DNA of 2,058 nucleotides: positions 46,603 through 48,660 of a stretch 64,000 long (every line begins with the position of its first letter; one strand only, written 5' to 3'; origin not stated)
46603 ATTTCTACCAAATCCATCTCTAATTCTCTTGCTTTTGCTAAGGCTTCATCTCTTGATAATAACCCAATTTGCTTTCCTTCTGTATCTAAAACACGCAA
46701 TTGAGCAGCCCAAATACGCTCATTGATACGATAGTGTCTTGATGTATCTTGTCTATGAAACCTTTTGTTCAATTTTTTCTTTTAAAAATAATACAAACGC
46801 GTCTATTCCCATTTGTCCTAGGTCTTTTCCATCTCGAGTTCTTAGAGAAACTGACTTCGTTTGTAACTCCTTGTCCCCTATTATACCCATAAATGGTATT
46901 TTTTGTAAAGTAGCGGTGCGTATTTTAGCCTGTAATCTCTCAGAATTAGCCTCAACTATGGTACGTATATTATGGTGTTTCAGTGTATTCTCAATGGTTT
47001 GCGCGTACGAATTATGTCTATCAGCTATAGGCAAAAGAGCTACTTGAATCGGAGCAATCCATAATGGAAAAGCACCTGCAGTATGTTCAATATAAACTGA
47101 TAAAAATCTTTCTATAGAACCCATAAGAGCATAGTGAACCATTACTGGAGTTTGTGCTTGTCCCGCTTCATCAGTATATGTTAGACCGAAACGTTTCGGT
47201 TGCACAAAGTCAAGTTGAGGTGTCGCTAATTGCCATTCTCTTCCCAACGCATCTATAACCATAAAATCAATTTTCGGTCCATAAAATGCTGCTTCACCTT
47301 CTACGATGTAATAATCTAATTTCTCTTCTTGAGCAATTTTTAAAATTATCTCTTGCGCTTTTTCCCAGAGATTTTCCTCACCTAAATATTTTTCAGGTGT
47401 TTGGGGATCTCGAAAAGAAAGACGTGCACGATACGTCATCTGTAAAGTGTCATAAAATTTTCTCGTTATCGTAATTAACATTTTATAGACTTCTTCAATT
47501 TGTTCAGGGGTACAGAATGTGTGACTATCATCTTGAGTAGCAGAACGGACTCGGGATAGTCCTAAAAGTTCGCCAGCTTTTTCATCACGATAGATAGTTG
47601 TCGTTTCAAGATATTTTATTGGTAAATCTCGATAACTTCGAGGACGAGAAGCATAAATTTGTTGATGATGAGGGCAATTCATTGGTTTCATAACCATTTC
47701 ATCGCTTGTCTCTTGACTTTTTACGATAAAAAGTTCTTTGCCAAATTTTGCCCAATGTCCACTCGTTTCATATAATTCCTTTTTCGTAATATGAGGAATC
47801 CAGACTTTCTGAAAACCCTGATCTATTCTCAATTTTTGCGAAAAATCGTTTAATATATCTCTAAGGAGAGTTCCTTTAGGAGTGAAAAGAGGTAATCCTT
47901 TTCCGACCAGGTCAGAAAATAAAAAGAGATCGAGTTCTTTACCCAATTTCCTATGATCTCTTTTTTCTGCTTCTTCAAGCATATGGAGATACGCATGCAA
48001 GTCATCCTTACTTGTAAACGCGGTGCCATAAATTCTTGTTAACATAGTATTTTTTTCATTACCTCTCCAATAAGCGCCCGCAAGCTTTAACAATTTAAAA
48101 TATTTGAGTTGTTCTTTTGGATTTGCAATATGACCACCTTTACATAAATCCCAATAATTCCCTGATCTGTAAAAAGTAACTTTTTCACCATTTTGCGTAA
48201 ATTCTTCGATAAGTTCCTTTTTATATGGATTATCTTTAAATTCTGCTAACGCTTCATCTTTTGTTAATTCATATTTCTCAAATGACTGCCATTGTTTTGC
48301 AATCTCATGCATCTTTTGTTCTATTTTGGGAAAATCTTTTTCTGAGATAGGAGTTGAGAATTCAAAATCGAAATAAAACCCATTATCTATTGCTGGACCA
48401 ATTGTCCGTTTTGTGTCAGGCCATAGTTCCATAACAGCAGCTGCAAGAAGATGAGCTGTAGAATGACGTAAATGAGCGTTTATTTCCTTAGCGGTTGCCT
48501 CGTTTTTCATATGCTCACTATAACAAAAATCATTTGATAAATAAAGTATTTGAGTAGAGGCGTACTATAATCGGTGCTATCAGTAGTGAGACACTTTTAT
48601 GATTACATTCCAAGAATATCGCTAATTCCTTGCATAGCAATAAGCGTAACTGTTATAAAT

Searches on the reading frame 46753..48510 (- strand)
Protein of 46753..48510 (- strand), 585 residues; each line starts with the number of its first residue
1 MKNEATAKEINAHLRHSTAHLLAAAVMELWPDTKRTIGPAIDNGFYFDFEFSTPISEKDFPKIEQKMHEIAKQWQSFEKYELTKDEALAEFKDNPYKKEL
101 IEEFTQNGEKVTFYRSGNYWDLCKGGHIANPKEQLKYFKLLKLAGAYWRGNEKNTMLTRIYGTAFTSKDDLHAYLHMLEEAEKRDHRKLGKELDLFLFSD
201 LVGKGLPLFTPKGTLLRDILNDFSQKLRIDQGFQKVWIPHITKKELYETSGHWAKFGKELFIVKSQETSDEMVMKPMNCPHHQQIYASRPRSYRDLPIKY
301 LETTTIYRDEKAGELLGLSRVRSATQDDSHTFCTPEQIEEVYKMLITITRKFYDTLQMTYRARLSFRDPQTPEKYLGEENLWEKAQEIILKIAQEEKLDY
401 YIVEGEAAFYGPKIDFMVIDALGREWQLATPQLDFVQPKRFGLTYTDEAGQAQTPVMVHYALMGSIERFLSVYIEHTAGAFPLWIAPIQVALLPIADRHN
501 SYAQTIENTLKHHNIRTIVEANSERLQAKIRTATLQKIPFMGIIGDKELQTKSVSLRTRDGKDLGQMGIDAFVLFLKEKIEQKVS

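Call 88: search_protein_families(library=pfam, proteins=[window:46753-48510:-], max_evalue=0.00001)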
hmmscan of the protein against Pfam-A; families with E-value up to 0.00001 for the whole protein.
window:46753-48510:- (585 aa): 3 families
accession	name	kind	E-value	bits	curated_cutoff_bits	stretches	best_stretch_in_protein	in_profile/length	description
PF00587.30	tRNA-synt_2b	-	4e-42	144.7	29.3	1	263-476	3-178/179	tRNA synthetase class II core domain (G, H, P, S and T)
PF03129.25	HGTP_anticodon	-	1.3e-20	73.7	21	1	489-579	1-94/94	Anticodon binding domain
PF07973.19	tRNA_SAD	-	9.5e-08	32.3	24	1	111-161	1-44/44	Threonyl and Alanyl tRNA synthetase second additional domain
